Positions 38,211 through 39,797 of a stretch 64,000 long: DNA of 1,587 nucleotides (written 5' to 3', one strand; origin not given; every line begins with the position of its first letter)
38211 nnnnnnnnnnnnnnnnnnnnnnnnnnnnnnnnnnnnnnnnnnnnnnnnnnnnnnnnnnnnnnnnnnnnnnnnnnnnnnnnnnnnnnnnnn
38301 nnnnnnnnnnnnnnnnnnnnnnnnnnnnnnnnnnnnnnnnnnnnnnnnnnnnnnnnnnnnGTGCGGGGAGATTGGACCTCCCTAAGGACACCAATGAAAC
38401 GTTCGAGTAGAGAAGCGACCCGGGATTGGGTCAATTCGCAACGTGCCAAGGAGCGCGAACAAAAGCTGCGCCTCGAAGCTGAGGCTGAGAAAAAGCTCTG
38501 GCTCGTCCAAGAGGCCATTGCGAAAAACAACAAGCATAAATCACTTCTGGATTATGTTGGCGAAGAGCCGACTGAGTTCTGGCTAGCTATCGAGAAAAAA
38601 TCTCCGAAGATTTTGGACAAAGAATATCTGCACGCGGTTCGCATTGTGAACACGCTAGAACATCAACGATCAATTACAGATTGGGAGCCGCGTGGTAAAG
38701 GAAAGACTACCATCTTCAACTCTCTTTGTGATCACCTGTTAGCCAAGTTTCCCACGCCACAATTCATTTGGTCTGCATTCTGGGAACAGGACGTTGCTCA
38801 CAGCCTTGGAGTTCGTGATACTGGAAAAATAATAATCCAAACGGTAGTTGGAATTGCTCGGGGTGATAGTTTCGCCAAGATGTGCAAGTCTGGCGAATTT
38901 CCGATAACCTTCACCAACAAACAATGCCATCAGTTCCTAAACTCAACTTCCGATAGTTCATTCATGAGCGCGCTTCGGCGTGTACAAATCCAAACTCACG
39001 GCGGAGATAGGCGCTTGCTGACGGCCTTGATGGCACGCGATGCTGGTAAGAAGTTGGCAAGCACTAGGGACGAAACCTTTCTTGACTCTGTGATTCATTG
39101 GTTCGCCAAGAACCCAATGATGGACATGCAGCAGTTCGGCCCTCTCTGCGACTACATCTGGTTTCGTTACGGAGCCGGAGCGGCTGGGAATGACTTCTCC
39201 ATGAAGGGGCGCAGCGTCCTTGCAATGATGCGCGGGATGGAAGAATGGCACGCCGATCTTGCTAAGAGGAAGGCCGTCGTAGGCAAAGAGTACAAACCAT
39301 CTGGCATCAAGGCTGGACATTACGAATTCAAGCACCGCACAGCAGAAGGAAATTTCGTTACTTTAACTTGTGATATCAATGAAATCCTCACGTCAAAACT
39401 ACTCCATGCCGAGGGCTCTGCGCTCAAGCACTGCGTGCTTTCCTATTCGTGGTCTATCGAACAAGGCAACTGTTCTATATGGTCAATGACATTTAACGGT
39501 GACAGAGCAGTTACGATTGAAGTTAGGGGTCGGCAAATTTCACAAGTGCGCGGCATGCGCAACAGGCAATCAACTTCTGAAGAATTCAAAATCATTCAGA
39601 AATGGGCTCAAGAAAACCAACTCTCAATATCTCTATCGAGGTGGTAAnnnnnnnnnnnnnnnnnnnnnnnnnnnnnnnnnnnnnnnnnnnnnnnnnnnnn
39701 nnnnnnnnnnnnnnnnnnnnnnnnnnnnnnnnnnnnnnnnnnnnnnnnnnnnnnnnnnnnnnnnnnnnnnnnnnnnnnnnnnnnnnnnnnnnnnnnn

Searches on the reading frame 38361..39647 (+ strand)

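Call 7: search_protein_families(library=phrogs, proteins=[window:38361-39647:+], max_evalue=0.001)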
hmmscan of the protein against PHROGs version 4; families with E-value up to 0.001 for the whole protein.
window:38361-39647:+ (428 aa): 4 families
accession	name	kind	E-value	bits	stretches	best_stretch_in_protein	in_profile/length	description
phrog_3169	-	unknown function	3.2e-15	57.1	1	348-423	392-470/474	-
phrog_8470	-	unknown function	7.6e-07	29.3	1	348-418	475-550/567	-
phrog_7484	-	unknown function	4.7e-05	23.3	1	348-419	367-443/450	-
phrog_16315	-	unknown function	0.00033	20.4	1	350-422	442-521/532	-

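Call 9: search_protein_families(library=pfam, proteins=[window:38361-39647:+], max_evalue=0.001)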
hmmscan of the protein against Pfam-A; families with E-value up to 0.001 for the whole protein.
window:38361-39647:+ (428 aa): 1 family
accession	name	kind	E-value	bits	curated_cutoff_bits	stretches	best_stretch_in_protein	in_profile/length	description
PF14284.11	PcfJ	-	1.4e-10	41.6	25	1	339-408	68-142/147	PcfJ-like protein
